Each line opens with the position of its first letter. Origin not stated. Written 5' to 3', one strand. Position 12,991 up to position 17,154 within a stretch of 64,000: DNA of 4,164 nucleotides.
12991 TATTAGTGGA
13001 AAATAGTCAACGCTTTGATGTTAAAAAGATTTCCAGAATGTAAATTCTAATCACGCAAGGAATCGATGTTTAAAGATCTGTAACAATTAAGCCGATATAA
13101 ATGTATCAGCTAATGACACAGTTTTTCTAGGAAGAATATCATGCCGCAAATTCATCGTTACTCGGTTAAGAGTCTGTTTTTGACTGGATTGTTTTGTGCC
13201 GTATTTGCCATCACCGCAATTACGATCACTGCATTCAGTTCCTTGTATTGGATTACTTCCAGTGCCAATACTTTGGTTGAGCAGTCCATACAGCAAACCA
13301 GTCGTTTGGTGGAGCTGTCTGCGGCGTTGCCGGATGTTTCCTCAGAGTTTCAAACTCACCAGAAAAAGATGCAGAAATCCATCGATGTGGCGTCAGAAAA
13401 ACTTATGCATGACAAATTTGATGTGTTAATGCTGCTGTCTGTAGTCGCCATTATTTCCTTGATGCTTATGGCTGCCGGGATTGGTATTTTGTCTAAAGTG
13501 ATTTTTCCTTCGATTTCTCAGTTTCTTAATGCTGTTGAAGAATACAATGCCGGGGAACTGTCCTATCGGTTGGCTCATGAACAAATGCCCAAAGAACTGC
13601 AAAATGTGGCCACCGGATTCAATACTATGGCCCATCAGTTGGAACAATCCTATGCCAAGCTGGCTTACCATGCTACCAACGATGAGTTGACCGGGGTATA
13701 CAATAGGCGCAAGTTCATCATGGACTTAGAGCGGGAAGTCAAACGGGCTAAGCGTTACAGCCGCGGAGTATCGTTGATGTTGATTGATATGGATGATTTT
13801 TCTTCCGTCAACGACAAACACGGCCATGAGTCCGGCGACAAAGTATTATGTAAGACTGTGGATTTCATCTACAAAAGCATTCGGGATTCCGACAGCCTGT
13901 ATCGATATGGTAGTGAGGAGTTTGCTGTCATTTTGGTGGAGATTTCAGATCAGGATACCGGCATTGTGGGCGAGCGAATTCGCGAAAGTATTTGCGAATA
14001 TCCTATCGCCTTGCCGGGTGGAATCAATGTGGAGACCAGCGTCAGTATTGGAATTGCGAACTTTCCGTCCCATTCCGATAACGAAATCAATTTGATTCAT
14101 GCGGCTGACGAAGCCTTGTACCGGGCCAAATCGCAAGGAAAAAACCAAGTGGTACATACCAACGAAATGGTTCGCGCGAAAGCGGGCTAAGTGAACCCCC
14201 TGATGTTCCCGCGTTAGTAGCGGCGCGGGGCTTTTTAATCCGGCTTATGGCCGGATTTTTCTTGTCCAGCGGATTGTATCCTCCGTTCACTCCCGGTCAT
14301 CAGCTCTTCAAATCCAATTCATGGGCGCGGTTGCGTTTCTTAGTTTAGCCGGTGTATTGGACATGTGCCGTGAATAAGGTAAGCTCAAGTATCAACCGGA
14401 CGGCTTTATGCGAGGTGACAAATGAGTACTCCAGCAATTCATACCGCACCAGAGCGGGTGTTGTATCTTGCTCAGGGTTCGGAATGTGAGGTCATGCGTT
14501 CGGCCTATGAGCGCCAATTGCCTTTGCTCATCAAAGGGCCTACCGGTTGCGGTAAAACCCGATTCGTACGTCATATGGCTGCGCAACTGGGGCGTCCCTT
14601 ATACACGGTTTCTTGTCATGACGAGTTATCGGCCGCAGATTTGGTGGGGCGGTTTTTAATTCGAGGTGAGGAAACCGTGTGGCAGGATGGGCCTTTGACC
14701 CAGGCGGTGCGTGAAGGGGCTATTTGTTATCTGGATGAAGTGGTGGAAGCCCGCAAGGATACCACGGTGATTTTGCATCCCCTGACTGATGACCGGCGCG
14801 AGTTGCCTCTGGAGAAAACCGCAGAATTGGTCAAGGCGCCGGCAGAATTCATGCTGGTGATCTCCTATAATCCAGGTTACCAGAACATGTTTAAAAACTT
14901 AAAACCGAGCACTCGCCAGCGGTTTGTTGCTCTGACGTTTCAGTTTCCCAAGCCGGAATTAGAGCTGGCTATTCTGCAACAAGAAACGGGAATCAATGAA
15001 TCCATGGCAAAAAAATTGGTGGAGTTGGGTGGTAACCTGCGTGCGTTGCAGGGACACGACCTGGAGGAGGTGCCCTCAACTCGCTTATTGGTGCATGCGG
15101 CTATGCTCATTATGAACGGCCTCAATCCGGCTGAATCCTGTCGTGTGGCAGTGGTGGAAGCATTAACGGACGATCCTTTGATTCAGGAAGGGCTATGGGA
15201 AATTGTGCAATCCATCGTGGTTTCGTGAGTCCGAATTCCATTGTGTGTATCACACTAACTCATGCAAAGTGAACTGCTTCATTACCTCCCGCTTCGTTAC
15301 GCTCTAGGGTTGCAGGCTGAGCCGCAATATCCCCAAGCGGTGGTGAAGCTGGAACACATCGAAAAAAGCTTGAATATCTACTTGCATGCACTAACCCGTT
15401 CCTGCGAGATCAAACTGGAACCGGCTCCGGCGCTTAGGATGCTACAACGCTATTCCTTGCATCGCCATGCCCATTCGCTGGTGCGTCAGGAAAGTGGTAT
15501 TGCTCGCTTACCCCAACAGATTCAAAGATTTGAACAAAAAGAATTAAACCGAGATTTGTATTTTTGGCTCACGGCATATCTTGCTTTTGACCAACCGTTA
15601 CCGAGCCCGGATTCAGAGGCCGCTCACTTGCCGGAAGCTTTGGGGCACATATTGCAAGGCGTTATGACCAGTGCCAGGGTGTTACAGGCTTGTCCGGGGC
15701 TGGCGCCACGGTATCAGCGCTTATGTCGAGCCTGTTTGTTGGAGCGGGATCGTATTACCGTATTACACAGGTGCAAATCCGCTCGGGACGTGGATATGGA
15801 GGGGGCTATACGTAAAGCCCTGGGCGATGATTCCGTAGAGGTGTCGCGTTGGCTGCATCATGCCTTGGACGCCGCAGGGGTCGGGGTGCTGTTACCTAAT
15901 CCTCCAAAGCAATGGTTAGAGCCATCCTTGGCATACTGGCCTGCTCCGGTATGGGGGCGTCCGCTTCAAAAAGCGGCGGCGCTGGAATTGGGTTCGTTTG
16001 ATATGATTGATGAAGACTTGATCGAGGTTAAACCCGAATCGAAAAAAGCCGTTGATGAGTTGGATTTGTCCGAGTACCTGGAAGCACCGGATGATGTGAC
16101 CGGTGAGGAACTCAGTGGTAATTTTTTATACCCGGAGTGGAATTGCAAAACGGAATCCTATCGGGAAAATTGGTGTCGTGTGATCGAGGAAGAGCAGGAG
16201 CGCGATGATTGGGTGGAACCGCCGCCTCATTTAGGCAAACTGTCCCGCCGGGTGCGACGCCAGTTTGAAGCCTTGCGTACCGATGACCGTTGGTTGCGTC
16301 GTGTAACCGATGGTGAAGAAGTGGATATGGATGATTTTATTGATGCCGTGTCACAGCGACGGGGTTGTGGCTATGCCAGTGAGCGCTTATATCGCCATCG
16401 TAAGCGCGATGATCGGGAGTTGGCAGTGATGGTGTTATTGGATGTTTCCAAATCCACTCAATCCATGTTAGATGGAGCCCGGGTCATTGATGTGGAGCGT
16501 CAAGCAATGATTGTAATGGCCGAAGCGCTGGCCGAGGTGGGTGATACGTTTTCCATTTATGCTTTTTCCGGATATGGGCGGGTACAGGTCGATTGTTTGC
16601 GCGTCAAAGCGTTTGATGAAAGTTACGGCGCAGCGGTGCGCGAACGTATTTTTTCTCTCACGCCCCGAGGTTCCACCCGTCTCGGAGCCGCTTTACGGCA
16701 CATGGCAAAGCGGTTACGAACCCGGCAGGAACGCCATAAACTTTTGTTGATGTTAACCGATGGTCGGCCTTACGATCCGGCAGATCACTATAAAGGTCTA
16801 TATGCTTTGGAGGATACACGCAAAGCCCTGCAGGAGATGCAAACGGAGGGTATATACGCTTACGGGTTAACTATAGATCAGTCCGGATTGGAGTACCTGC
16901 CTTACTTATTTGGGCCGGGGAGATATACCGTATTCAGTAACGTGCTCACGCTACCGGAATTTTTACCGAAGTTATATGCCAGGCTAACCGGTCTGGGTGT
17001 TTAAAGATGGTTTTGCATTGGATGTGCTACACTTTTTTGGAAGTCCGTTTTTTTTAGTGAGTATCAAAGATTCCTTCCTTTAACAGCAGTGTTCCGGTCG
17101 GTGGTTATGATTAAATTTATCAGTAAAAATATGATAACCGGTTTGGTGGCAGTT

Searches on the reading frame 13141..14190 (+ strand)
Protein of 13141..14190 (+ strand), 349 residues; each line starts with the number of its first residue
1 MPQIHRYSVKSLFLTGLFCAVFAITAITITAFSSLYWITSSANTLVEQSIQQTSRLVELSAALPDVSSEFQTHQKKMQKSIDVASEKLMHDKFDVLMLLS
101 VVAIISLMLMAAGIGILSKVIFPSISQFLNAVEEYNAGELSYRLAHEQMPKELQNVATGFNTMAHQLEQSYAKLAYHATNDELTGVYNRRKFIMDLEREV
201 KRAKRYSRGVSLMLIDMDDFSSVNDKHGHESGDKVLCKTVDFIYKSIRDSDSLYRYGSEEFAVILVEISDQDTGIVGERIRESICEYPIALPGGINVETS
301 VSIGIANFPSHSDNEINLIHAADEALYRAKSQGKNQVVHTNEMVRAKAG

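Call 37: search_protein_families(library=pfam, proteins=[window:13141-14190:+], max_evalue=0.01)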
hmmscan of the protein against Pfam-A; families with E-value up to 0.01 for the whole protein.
window:13141-14190:+ (349 aa): 2 families
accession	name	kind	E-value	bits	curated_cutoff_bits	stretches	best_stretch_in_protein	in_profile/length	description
PF00990.26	GGDEF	-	1.9e-42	145.2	23.8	1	179-336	2-161/161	Diguanylate cyclase, GGDEF domain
PF00672.30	HAMP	-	0.0019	18.9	25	1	128-169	13-53/53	HAMP domain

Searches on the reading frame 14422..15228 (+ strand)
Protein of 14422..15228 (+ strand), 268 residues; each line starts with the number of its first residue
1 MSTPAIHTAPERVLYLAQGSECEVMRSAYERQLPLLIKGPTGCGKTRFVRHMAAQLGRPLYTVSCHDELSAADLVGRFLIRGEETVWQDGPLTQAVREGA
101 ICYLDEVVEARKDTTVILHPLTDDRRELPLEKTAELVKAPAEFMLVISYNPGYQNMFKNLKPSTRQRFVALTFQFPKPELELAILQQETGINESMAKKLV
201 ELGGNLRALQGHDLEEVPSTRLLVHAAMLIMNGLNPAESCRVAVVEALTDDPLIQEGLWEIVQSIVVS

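Call 37: search_protein_families(library=pfam, proteins=[window:14422-15228:+], max_evalue=0.01)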
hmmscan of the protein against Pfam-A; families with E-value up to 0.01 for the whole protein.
window:14422-15228:+ (268 aa): 12 families
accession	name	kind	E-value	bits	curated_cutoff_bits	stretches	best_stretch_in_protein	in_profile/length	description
PF07728.20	AAA_5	-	5.3e-35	120.9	22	1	34-168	1-139/139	AAA domain (dynein-related subfamily)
PF08406.16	CbbQ_C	-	1.3e-29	102.7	20.6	1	181-264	1-84/85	CbbQ/NirQ/NorQ C-terminal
PF01078.27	Mg_chelatase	-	1.4e-05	25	20.3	1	65-158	81-165/207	Magnesium chelatase, subunit ChlI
PF12774.13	AAA_6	-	3.2e-05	23.5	25.2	1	26-74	26-74/327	Hydrolytic ATP binding site of dynein motor region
PF00004.35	AAA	-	6e-05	24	21.2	1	35-80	1-38/131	ATPase family associated with various cellular activities (AAA)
PF13401.12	AAA_22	-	0.00025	21.8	27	1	31-78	4-54/130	AAA domain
PF13191.12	AAA_16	-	0.00078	20.4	32.6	1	33-75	25-73/167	AAA ATPase domain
PF07726.17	AAA_3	-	0.0011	19.3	27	1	35-169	2-130/131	ATPase family associated with various cellular activities (AAA)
PF13173.12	AAA_14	-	0.004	17.6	27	1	34-112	4-76/129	AAA domain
PF01637.24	ATPase_2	-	0.0052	17.1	33.2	1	30-58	18-46/225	ATPase domain predominantly from Archaea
PF13086.12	AAA_11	-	0.0055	16.9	27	1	23-56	8-41/257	AAA domain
PF07724.20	AAA_2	-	0.0067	16.9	27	0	35-124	6-101/166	AAA domain (Cdc48 subfamily)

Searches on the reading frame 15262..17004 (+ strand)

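Call 37: search_protein_families(library=pfam, proteins=[window:15262-17004:+], max_evalue=0.01)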
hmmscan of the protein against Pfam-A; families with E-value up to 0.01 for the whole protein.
window:15262-17004:+ (580 aa): 5 families
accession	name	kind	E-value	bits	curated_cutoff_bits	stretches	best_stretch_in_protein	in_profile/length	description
PF13519.12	VWA_2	-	1.6e-08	35.6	27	1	389-501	1-106/107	von Willebrand factor type A domain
PF00092.34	VWA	-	4.3e-08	34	23.8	1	389-542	2-143/174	von Willebrand factor type A domain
PF13768.12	VWA_3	-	0.0018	18.8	27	1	388-509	2-113/155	von Willebrand factor type A domain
PF11775.14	CobT_C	-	0.002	18.2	21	0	475-526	119-172/220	Cobalamin biosynthesis protein CobT VWA domain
PF05762.20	VWA_CoxE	-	0.0062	16.4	26.4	0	368-401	38-71/222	VWA domain containing CoxE-like protein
